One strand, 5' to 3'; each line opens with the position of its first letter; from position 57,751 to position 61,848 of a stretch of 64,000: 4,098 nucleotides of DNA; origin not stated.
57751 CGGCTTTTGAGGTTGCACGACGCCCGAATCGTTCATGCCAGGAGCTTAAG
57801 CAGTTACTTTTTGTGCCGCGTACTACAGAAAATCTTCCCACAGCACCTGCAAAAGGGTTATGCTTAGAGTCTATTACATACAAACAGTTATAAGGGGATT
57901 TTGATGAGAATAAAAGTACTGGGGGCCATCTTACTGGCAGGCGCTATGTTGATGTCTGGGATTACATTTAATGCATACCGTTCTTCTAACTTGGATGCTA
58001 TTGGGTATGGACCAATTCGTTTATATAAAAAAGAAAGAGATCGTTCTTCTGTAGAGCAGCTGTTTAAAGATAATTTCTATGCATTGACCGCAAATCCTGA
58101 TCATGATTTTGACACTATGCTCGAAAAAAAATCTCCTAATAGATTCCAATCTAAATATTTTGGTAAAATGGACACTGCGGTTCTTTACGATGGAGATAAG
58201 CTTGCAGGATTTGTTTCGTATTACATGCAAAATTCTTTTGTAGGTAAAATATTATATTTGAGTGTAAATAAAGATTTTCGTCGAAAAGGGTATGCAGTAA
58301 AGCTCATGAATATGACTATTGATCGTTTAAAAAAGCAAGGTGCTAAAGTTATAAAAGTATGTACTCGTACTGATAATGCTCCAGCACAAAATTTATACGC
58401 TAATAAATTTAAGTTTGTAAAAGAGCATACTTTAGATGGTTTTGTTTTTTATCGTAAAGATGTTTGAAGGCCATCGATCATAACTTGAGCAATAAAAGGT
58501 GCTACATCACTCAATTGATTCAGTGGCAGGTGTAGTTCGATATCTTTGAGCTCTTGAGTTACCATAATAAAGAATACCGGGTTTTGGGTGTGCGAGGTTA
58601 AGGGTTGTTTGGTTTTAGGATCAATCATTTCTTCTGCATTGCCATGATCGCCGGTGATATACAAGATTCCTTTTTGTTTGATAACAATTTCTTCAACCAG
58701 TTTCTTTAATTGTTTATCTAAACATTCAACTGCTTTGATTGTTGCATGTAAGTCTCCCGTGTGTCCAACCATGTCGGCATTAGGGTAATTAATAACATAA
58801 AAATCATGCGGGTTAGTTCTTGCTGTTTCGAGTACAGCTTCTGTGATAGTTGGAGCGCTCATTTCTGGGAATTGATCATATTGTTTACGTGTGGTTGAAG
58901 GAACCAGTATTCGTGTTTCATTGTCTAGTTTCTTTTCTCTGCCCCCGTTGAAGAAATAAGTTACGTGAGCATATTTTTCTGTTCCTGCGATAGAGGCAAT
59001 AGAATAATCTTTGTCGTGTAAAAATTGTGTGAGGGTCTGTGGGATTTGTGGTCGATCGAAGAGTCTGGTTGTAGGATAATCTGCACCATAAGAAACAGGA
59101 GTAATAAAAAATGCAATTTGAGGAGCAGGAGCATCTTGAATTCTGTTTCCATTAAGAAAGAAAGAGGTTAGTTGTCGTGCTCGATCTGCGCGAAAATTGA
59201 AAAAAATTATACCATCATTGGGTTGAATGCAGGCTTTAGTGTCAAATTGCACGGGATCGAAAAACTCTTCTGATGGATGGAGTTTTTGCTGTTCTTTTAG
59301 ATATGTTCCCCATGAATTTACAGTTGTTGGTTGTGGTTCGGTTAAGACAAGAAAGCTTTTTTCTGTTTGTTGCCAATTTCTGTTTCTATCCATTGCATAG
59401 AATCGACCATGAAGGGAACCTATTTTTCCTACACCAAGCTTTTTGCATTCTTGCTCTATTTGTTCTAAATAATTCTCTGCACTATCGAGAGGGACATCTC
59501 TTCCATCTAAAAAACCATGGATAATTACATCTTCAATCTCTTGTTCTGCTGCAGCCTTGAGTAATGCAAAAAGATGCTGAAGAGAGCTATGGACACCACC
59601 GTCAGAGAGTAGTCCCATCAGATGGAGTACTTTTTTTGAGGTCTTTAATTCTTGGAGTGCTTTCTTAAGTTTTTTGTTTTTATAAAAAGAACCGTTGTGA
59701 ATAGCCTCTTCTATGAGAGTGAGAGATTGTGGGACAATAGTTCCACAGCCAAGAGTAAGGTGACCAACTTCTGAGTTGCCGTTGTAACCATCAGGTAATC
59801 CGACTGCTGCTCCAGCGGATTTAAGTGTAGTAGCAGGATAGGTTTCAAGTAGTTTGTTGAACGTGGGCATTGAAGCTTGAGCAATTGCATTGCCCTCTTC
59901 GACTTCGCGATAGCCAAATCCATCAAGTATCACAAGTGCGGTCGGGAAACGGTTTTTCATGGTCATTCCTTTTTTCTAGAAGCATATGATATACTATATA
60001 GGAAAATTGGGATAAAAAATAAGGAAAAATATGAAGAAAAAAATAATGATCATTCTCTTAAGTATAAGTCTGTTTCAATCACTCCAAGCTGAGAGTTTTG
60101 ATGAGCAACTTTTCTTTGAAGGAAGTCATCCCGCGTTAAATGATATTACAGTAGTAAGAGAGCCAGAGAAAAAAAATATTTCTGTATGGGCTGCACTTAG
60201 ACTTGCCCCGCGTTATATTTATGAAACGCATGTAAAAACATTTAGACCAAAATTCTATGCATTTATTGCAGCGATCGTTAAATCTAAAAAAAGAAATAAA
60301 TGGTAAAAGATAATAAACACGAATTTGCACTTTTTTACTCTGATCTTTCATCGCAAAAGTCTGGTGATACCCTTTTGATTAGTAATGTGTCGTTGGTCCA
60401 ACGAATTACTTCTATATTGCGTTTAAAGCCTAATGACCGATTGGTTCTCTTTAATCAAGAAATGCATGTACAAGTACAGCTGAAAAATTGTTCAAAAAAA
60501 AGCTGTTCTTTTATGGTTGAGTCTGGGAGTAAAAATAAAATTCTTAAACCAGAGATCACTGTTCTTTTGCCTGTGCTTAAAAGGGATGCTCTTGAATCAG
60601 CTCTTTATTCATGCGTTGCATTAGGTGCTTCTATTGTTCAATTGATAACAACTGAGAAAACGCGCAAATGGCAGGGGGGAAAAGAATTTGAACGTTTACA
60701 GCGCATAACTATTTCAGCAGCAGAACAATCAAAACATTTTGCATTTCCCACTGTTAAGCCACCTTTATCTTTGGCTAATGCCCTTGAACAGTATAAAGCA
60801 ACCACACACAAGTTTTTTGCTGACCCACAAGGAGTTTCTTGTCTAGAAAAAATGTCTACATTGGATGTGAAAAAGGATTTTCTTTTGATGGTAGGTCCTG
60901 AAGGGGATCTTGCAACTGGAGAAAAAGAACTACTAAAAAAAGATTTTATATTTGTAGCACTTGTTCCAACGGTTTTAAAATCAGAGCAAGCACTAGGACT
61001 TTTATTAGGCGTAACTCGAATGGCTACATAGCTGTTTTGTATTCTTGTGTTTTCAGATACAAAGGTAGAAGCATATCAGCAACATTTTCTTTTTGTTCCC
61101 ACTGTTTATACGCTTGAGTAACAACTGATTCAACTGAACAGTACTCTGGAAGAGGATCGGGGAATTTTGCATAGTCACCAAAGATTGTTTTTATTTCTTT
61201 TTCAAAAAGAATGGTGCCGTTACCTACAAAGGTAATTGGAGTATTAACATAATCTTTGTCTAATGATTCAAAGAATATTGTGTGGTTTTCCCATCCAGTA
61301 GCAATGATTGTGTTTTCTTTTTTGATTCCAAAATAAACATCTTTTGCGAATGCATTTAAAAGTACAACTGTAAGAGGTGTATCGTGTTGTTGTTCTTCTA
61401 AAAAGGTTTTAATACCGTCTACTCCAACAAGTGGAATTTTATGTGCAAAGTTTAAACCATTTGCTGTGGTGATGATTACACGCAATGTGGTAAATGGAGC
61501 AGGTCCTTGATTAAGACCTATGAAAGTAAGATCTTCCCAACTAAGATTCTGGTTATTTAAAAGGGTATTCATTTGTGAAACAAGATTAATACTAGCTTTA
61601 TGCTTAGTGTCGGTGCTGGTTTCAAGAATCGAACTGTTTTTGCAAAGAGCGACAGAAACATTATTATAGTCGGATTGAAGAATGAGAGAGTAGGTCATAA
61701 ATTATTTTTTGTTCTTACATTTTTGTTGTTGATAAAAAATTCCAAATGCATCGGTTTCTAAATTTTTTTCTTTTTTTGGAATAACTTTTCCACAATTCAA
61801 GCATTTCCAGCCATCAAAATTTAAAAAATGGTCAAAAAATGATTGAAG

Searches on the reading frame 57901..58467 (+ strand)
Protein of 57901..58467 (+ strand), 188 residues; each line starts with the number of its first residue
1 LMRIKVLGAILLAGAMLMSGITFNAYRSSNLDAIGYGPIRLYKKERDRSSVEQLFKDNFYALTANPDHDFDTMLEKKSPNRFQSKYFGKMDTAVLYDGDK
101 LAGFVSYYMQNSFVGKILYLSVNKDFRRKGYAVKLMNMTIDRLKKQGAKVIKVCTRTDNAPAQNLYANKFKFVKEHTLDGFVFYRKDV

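Call 57: search_protein_families(library=pfam, proteins=[window:57901-58467:+], max_evalue=0.00001)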
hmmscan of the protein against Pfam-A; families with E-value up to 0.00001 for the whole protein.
window:57901-58467:+ (188 aa): 5 families
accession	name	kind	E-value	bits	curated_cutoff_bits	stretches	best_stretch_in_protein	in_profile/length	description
PF00583.31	Acetyltransf_1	-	8.1e-17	62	20.7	1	91-170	34-114/116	Acetyltransferase (GNAT) family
PF13508.13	Acetyltransf_7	-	6.2e-09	36.6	27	1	93-167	6-78/84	Acetyltransferase (GNAT) domain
PF13673.13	Acetyltransf_10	-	5.5e-08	33.3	23.6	1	87-167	28-103/128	Acetyltransferase (GNAT) domain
PF14542.12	Acetyltransf_CG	-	1.7e-07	31.7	30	1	96-155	5-65/80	GCN5-related N-acetyl-transferase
PF08445.16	FR47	-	9.4e-07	29.2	22.1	1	108-167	16-73/86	FR47-like protein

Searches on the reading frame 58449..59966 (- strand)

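Call 57: search_protein_families(library=pfam, proteins=[window:58449-59966:-], max_evalue=0.00001)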
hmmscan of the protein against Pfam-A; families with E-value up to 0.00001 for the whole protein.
window:58449-59966:- (505 aa): 2 families
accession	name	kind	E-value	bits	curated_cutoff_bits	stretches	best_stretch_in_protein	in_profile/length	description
PF01676.23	Metalloenzyme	-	2.9e-65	220.7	24.3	1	9-495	3-247/252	Metalloenzyme superfamily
PF06415.18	iPGM_N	-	8.1e-64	215.5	27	1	85-274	1-195/217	BPG-independent PGAM N-terminus (iPGM_N)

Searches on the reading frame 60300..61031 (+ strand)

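Call 57: search_protein_families(library=pfam, proteins=[window:60300-61031:+], max_evalue=0.00001)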
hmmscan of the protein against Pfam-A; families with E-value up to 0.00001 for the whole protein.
window:60300-61031:+ (243 aa): 1 family
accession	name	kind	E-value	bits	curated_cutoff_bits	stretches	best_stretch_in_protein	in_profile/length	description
PF04452.19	Methyltrans_RNA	-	1e-27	97.2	23.9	1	84-237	4-162/165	RNA methyltransferase domain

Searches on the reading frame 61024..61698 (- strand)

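Call 57: search_protein_families(library=pfam, proteins=[window:61024-61698:-], max_evalue=0.00001)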
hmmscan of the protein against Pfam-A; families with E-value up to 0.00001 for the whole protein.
window:61024-61698:- (224 aa): 1 family
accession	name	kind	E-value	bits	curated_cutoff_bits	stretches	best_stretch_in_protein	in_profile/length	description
PF00814.31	TsaD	-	8e-13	49.1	24.8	1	36-194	30-223/264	tRNA N6-adenosine threonylcarbamoyltransferase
